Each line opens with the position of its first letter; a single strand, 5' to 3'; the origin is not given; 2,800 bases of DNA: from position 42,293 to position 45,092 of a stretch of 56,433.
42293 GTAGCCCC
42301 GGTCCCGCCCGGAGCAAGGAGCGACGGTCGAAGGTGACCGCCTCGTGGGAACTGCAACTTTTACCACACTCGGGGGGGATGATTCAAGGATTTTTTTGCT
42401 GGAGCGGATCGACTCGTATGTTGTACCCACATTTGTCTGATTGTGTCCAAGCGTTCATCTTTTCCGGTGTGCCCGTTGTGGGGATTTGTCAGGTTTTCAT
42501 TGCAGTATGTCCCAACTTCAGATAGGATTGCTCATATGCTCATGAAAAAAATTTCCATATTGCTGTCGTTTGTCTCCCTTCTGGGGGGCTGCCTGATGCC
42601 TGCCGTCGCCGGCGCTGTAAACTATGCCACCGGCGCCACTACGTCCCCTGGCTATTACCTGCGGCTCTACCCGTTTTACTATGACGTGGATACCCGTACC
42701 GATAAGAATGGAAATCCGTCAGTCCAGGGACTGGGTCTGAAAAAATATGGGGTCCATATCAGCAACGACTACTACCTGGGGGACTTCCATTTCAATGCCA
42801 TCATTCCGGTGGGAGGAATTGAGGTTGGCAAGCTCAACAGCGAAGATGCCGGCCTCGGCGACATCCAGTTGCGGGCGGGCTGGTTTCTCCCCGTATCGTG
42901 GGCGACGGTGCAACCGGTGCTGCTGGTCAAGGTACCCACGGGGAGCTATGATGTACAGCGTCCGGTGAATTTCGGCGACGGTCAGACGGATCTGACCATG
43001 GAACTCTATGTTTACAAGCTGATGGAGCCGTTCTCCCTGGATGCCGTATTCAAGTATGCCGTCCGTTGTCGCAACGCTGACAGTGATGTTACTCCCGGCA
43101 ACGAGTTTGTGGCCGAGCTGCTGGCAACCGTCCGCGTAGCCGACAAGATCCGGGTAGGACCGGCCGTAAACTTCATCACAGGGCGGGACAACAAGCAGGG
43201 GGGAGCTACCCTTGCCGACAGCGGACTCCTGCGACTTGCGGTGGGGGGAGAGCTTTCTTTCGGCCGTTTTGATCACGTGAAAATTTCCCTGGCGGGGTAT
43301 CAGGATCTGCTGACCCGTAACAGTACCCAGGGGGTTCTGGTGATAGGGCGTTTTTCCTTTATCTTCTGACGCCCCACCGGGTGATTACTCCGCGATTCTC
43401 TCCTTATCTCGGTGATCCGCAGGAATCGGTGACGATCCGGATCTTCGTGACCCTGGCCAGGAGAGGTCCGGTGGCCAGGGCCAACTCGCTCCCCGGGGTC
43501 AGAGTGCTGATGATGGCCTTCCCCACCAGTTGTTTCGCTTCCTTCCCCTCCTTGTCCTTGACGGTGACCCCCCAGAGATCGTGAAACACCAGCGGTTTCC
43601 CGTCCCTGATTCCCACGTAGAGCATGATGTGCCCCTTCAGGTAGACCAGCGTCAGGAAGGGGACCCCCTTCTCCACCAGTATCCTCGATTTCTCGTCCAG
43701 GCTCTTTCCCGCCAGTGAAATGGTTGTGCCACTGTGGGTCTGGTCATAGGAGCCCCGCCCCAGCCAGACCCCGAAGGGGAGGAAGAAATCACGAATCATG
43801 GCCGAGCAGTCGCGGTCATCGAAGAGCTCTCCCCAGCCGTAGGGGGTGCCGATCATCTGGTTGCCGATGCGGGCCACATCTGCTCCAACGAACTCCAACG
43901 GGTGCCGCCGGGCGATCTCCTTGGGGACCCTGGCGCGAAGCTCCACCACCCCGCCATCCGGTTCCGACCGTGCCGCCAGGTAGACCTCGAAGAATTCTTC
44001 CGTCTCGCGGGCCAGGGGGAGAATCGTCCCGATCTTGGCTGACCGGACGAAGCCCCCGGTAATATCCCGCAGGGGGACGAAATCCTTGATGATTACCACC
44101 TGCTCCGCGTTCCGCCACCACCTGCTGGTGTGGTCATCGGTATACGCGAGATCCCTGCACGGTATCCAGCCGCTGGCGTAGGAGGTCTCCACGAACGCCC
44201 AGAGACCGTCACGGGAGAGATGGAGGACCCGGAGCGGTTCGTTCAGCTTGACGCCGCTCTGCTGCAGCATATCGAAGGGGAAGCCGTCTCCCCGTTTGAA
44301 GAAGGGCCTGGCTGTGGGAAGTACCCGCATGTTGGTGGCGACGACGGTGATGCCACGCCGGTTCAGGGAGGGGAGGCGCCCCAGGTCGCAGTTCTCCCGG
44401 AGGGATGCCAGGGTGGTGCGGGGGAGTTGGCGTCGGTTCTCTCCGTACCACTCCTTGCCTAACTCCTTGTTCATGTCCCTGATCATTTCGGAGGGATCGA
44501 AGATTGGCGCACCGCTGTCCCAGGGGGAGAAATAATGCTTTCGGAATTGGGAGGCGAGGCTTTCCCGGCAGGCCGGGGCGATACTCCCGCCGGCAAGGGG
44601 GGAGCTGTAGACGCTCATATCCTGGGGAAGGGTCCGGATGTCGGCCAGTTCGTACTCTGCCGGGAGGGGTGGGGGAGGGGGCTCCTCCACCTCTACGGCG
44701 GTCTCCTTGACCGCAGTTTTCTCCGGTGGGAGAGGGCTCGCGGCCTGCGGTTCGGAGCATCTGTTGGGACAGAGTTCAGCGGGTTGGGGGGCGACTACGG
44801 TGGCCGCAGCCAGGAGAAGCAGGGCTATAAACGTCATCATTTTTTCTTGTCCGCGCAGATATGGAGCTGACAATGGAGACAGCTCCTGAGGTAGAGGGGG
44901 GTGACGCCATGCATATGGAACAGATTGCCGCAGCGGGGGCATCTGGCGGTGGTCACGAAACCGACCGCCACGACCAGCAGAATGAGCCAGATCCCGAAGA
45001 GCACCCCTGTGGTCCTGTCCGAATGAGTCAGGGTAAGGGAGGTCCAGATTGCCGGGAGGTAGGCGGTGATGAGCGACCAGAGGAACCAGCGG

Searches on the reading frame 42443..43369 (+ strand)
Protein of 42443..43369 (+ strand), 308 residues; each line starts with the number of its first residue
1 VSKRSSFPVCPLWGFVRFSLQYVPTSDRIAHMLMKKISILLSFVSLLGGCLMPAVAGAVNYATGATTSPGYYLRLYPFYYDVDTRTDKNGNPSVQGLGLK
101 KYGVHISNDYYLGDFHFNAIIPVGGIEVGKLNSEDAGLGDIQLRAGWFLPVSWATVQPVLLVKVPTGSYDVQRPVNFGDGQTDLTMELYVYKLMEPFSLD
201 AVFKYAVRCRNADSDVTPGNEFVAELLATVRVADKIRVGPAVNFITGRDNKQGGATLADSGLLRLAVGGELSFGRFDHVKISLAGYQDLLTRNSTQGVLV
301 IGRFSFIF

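Call 61: search_protein_families(library=pfam, proteins=[window:42443-43369:+], max_evalue=0.00001)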
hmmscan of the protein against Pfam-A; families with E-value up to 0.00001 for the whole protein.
window:42443-43369:+ (308 aa): 1 family
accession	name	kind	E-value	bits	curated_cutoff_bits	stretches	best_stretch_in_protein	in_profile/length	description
PF13557.12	Phenol_MetA_deg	-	2.1e-15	57.8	22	1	102-300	26-238/242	Putative MetA-pathway of phenol degradation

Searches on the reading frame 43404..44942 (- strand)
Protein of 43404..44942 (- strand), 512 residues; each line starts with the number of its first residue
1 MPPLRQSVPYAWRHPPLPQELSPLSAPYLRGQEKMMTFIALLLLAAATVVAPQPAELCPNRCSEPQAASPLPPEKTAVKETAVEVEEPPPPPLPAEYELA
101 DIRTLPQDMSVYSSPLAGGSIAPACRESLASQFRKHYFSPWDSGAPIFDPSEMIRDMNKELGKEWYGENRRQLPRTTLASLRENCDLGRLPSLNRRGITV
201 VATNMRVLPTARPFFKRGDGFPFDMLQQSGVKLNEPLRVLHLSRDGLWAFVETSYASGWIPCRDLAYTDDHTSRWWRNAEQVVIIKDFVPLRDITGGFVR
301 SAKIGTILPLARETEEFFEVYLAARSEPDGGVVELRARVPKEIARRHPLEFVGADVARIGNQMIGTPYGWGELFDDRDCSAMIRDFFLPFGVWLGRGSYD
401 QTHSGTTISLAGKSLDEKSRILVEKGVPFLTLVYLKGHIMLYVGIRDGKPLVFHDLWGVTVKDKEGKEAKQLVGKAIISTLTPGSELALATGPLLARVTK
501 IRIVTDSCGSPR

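Call 61: search_protein_families(library=pfam, proteins=[window:43404-44942:-], max_evalue=0.00001)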
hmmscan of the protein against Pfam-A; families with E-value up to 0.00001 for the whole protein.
window:43404-44942:- (512 aa): 3 families
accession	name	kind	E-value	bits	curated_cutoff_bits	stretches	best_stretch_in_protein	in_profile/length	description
PF12913.13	SH3_6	-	1.4e-19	69.8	27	1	215-261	7-53/53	SH3 domain (SH3b1 type)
PF12912.12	N_NLPC_P60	-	4.9e-19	69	25.4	1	85-187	16-115/118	NLPC_P60 stabilising domain, N term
PF12914.13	SH3_7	-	4.8e-10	39.6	21.3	1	276-314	8-46/47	SH3 domain of SH3b2 type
